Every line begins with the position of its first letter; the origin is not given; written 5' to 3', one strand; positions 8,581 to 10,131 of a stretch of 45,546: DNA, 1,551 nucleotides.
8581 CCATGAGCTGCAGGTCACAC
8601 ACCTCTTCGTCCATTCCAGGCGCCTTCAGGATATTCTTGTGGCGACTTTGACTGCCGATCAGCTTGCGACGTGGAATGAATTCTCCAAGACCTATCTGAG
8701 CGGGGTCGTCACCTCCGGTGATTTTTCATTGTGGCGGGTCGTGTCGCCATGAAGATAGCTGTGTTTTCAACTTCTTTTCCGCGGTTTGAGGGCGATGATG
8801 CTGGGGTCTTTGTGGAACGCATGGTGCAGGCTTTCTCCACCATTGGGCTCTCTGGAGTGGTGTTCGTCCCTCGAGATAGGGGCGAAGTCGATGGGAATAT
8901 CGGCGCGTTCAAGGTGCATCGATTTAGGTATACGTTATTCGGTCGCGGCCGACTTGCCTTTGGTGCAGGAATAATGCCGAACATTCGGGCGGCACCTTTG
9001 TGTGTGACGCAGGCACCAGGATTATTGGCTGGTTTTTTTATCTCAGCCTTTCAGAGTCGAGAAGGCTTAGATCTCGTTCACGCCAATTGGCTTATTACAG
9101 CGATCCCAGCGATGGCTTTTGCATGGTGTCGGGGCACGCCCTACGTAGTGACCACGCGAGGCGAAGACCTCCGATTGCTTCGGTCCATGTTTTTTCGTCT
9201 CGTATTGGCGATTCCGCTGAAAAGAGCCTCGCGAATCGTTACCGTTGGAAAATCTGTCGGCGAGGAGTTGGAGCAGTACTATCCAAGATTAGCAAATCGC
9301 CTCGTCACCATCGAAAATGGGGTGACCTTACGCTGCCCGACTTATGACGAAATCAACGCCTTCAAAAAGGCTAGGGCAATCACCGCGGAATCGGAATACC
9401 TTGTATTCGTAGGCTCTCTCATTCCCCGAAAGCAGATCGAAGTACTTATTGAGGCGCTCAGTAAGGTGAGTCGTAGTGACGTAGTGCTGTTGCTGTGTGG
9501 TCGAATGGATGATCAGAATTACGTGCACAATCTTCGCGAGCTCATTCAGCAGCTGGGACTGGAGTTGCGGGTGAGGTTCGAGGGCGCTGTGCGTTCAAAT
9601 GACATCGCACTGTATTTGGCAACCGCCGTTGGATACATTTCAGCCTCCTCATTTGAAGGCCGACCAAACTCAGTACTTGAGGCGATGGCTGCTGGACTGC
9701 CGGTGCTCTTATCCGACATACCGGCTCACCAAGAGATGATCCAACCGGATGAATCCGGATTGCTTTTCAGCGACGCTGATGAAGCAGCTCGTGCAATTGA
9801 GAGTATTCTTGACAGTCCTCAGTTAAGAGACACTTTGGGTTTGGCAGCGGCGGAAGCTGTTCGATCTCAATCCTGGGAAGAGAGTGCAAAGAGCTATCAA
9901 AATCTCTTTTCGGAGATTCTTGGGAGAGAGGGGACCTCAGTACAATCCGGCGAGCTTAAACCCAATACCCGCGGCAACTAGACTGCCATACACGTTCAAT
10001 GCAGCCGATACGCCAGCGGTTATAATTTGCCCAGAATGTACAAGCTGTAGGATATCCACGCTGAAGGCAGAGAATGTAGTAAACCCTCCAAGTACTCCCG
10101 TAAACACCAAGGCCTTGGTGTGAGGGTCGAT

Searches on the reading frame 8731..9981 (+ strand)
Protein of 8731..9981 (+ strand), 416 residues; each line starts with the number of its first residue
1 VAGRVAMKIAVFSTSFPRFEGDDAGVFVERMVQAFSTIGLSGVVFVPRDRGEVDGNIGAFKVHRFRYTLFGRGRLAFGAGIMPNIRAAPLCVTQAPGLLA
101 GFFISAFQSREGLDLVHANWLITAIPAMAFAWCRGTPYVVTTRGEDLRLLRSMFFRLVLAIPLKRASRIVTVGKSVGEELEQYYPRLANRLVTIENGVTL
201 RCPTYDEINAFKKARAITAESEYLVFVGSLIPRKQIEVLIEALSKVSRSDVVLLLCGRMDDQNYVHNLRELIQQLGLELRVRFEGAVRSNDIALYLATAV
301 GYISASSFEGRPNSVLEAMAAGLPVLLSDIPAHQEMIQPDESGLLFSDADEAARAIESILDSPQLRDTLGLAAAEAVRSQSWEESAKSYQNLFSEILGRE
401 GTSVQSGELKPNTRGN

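Call 18: search_protein_families(library=pfam, proteins=[window:8731-9981:+], max_evalue=0.001)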
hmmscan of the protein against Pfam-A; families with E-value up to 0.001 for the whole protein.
window:8731-9981:+ (416 aa): 6 families
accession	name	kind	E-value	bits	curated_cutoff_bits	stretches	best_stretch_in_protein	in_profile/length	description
PF00534.26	Glycos_transf_1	-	2.5e-30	105.7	26.4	1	210-373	4-169/172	Glycosyl transferases group 1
PF13692.12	Glyco_trans_1_4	-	2.1e-27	96.6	27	1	223-361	3-141/142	Glycosyl transferases group 1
PF13439.12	Glyco_transf_4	-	6.1e-11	43.1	28.5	1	102-200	62-168/170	Glycosyltransferase Family 4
PF13524.12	Glyco_trans_1_2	-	6.6e-09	36.3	25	1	310-380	62-132/144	Glycosyl transferase-like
PF13579.12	Glyco_trans_4_4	-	8e-09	36.5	29.7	1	25-197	4-158/158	Glycosyl transferase 4-like domain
PF20706.3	GT4-conflict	-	9.4e-06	25.3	26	1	164-329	145-312/385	Family 4 Glycosyltransferase in conflict systems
